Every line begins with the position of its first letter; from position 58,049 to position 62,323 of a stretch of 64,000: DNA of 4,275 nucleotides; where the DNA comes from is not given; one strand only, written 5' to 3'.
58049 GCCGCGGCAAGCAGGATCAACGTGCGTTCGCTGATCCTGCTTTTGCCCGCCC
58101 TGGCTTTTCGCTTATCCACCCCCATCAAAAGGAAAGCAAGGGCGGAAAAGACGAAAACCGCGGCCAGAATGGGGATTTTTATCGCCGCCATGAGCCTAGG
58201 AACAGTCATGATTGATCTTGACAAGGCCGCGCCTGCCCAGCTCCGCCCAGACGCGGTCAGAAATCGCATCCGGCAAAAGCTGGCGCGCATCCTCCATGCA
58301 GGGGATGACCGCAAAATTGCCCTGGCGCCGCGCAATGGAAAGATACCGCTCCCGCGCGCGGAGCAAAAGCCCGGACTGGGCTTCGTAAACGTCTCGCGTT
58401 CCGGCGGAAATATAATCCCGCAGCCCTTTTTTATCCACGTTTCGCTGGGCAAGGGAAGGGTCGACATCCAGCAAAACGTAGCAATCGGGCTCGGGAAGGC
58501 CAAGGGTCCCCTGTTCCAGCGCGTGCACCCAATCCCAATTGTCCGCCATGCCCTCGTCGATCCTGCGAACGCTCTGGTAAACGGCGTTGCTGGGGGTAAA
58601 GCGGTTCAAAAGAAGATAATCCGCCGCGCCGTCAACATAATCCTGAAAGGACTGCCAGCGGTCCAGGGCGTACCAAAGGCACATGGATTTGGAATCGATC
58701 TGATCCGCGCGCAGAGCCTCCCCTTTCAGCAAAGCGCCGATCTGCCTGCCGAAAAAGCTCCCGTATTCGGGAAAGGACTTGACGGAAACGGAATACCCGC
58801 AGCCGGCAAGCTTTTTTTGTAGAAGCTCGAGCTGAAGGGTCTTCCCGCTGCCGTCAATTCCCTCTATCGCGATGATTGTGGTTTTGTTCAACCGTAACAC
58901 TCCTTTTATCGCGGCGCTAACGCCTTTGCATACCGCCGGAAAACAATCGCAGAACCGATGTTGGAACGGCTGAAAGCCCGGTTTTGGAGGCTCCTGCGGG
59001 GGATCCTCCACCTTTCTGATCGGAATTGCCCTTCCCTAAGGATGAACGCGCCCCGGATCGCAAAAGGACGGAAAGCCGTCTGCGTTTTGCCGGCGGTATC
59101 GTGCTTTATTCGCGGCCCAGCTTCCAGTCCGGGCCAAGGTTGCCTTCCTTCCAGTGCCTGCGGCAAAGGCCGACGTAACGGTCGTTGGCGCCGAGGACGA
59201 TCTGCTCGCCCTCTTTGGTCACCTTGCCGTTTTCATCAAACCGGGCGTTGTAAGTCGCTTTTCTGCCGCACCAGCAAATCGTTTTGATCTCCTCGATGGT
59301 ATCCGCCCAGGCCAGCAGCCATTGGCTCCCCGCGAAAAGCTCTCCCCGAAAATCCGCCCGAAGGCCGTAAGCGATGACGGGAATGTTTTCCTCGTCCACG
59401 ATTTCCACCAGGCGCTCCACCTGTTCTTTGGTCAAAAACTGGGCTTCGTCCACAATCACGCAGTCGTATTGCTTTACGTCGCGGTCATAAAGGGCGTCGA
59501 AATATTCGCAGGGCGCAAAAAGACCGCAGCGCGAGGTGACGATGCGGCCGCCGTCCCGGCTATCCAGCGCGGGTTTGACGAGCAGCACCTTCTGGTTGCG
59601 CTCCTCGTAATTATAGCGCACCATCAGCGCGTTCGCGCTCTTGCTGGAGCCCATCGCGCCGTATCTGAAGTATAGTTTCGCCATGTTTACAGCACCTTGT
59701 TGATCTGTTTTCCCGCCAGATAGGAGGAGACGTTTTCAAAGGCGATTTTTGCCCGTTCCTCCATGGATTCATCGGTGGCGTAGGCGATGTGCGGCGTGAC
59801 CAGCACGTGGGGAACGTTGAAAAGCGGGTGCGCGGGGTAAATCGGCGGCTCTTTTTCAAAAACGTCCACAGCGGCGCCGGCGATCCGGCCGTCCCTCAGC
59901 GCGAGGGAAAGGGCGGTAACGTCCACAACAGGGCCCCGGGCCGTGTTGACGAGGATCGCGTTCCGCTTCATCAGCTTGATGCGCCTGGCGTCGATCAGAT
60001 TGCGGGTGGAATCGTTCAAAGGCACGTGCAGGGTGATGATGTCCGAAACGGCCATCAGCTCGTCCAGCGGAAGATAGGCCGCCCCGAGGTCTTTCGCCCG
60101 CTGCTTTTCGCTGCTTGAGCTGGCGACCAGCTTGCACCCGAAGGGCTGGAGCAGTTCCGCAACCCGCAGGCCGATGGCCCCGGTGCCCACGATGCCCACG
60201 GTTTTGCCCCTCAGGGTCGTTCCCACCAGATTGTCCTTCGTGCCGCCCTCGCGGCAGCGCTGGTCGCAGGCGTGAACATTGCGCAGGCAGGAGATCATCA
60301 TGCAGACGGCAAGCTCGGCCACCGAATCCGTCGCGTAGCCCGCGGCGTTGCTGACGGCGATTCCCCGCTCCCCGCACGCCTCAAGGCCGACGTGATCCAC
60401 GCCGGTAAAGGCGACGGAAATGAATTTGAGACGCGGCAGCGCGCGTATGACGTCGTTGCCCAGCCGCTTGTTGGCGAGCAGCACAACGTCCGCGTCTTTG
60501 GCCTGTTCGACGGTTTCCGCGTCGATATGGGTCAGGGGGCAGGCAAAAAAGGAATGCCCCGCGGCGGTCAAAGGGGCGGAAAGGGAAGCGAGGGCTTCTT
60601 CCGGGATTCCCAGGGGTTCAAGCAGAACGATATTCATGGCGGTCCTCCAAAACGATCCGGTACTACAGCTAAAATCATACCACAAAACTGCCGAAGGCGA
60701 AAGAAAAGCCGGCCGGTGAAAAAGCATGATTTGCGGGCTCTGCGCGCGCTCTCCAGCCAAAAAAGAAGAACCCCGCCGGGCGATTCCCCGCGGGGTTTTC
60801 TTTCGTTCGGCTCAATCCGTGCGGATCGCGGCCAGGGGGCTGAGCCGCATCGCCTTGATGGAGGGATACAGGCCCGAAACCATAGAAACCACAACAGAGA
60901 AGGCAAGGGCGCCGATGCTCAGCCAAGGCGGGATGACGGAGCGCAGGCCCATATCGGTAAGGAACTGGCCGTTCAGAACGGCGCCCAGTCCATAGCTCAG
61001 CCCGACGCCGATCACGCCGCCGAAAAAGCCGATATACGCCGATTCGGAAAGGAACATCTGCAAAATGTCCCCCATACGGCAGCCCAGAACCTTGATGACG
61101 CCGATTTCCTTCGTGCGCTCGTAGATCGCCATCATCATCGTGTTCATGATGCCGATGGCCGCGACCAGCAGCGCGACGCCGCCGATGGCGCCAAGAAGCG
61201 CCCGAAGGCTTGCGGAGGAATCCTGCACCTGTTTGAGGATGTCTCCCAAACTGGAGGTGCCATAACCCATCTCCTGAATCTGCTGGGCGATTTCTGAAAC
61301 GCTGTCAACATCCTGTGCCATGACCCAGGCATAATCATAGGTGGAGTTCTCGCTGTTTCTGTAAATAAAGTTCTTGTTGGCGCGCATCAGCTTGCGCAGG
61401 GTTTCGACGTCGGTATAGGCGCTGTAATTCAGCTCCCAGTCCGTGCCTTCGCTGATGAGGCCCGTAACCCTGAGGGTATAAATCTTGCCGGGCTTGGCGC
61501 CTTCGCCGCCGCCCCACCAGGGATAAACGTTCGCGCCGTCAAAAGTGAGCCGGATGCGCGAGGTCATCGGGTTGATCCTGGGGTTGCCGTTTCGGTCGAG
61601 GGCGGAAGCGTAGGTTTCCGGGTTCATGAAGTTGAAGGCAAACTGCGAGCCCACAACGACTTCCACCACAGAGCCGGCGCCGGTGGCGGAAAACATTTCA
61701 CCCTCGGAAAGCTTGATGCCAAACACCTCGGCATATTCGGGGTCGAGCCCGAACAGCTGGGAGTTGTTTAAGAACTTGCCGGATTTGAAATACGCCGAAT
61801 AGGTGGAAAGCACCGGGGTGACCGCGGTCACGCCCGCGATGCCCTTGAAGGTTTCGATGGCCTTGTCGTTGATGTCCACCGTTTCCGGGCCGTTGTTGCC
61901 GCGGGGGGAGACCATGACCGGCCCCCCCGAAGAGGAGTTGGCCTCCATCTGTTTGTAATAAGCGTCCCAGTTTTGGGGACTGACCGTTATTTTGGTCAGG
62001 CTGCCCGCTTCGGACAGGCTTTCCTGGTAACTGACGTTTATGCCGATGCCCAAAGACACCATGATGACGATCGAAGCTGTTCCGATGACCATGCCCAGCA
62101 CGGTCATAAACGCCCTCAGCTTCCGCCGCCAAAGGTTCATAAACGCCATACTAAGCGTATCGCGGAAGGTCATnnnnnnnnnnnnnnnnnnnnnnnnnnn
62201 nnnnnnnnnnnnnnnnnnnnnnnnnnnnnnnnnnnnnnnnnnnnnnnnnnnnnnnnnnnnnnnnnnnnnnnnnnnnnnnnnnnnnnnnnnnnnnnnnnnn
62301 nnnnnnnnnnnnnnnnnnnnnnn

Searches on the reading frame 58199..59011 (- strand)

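Call 32: search_protein_families(library=pfam, proteins=[window:58199-59011:-], max_evalue=0.001)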
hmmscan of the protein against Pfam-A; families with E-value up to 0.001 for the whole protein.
window:58199-59011:- (271 aa): 1 family
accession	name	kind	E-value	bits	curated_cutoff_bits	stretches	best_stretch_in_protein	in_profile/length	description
PF02223.23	Thymidylate_kin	-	1.1e-20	74.6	27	1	49-237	1-173/185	Thymidylate kinase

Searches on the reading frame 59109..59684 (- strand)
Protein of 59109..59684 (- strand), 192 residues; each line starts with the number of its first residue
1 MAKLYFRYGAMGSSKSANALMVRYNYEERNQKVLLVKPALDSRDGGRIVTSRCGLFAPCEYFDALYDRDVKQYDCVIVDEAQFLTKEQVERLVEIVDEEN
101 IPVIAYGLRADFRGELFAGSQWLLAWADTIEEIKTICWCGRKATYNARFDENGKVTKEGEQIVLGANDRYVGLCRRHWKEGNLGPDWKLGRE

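Call 32: search_protein_families(library=pfam, proteins=[window:59109-59684:-], max_evalue=0.001)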
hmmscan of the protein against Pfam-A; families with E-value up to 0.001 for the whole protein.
window:59109-59684:- (192 aa): 2 families
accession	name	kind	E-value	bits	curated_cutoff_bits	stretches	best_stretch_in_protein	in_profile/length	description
PF00265.24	TK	-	1.2e-43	149.4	20.6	1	3-178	2-176/176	Thymidine kinase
PF13401.12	AAA_22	-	7e-05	23.6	27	1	62-108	72-123/130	AAA domain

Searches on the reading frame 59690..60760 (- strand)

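Call 32: search_protein_families(library=pfam, proteins=[window:59690-60760:-], max_evalue=0.001)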
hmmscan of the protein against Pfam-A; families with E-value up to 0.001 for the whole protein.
window:59690-60760:- (357 aa): 3 families
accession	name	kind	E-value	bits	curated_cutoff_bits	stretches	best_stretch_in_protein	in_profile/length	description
PF02826.25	2-Hacid_dh_C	-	5.3e-59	199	25.1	1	153-326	2-178/178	D-isomer specific 2-hydroxyacid dehydrogenase, NAD binding domain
PF00389.36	2-Hacid_dh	-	8.4e-28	97.2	24.6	1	53-355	8-131/134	D-isomer specific 2-hydroxyacid dehydrogenase, catalytic domain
PF07991.19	KARI_N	-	5.3e-06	26.6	20.6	1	183-269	2-90/165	Acetohydroxy acid isomeroreductase, NADPH-binding domain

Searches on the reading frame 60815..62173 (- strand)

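Call 32: search_protein_families(library=pfam, proteins=[window:60815-62173:-], max_evalue=0.001)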
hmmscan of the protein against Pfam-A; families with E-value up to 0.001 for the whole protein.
window:60815-62173:- (453 aa): 2 families
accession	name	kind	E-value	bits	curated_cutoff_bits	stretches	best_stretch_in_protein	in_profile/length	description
PF02687.27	FtsX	-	2.1e-23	83.1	25.5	1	329-446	2-120/120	FtsX-like permease C-terminal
PF12704.14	MacB_PCD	-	1.1e-18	68.8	27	1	22-301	2-206/207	MacB-like periplasmic core domain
